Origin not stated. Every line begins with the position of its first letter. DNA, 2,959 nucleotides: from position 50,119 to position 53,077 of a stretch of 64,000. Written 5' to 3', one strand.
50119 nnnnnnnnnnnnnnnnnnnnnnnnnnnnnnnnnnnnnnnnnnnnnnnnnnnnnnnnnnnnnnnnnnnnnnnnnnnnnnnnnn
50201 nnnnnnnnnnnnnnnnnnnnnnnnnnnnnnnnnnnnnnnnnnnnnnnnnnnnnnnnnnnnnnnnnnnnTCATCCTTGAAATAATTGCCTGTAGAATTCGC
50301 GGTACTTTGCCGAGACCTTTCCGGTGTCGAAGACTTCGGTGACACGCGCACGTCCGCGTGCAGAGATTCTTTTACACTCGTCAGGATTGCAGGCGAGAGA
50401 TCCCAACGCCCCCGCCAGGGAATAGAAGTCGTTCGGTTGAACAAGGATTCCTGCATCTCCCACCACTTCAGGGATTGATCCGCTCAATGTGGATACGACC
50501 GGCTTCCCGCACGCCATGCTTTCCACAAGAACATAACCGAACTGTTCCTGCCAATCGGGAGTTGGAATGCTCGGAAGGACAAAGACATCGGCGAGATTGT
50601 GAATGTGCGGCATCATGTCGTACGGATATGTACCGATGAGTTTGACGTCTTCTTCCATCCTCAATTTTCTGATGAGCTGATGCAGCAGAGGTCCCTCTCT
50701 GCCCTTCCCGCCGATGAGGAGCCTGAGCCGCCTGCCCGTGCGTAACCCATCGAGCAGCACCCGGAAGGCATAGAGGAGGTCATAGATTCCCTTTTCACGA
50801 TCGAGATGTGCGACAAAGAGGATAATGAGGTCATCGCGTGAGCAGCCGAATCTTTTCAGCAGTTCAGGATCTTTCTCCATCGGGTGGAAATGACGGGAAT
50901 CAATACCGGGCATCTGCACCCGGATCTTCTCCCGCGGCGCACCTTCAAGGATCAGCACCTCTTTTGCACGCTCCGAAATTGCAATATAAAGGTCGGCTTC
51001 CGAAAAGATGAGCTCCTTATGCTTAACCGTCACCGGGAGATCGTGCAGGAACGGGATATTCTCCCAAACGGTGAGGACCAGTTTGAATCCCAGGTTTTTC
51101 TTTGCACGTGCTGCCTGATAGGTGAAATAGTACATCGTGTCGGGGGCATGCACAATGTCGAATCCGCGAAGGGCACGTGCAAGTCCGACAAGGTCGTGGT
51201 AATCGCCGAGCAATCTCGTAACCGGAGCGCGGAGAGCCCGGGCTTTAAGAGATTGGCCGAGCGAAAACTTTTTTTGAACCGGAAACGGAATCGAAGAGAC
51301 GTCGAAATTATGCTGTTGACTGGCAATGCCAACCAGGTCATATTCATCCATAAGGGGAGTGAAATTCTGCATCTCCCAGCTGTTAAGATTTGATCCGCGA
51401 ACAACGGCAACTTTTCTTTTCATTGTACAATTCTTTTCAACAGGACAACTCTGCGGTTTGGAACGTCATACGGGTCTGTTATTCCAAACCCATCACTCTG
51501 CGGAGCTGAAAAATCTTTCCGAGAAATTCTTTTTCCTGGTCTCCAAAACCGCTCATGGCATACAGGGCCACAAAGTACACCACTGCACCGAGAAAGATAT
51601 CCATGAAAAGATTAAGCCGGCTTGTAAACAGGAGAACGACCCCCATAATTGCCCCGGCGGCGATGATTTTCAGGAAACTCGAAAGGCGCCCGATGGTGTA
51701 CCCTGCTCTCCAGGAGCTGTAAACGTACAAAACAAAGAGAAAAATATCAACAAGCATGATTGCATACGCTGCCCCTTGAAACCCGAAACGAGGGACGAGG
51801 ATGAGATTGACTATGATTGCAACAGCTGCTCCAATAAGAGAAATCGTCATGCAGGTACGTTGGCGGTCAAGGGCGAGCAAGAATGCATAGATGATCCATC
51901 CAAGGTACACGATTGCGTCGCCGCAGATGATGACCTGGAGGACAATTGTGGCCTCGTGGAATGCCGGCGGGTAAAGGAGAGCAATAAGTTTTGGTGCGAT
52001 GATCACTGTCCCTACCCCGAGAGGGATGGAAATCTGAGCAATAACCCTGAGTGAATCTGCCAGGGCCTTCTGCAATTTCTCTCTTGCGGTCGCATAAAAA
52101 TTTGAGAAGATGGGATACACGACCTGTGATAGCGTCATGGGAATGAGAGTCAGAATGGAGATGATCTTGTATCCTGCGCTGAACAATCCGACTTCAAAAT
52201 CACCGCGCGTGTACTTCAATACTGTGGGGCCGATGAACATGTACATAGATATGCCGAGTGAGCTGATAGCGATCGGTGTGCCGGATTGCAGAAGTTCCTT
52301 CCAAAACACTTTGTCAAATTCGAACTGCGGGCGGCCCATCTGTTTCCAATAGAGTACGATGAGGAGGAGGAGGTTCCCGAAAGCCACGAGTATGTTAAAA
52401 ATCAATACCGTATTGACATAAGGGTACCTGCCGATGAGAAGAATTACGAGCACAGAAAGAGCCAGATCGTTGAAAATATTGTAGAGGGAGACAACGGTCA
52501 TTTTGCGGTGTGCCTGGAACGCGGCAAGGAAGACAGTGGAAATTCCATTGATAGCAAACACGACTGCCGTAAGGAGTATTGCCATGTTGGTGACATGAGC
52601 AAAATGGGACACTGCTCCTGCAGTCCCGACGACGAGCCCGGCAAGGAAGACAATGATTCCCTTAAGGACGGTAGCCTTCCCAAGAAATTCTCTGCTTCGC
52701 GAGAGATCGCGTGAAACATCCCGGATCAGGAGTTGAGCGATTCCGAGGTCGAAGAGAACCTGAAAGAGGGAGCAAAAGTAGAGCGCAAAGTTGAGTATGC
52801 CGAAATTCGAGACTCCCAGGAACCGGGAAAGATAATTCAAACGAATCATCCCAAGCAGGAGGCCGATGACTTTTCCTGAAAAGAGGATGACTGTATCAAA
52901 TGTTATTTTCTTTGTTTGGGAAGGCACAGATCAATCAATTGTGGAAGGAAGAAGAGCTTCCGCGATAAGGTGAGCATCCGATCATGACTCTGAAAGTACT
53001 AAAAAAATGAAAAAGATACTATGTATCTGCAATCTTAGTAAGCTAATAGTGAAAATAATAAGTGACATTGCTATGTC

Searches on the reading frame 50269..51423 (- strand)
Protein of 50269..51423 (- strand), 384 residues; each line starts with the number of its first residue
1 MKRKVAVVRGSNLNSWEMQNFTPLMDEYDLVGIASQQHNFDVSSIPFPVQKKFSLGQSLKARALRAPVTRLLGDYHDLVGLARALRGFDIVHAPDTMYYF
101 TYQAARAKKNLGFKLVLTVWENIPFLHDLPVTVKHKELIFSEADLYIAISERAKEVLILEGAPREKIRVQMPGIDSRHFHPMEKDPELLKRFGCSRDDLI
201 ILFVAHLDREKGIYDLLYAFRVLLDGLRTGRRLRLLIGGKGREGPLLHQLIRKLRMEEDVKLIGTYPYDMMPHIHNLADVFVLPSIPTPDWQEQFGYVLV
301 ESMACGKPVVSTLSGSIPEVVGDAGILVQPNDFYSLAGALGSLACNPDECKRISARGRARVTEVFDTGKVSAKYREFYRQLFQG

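Call 27: search_protein_families(library=pfam, proteins=[window:50269-51423:-], max_evalue=0.001)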
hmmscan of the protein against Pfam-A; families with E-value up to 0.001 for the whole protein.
window:50269-51423:- (384 aa): 4 families
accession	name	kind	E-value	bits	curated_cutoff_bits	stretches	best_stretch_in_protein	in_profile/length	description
PF00534.26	Glycos_transf_1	-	4.9e-29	101.5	26.4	1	195-359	12-171/172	Glycosyl transferases group 1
PF13692.12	Glyco_trans_1_4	-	2.8e-25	89.7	27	1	200-344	3-140/142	Glycosyl transferases group 1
PF13439.12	Glyco_transf_4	-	4.9e-09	36.9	28.5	1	70-176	53-168/170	Glycosyltransferase Family 4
PF13579.12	Glyco_trans_4_4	-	5.6e-06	27.2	29.7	1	62-169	41-154/158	Glycosyl transferase 4-like domain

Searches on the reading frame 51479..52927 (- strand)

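Call 27: search_protein_families(library=pfam, proteins=[window:51479-52927:-], max_evalue=0.001)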
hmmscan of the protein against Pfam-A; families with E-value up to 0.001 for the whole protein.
window:51479-52927:- (482 aa): 3 families
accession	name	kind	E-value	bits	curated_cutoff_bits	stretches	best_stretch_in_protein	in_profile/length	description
PF01943.22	Polysacc_synt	-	2e-31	109.9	28.2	1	11-276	4-272/274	Polysaccharide biosynthesis protein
PF13440.11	Polysacc_synt_3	-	3.1e-21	76.3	23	1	33-325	2-290/293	Polysaccharide biosynthesis protein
PF03023.19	MurJ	-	0.00012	21.3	27.4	1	95-440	77-437/451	Lipid II flippase MurJ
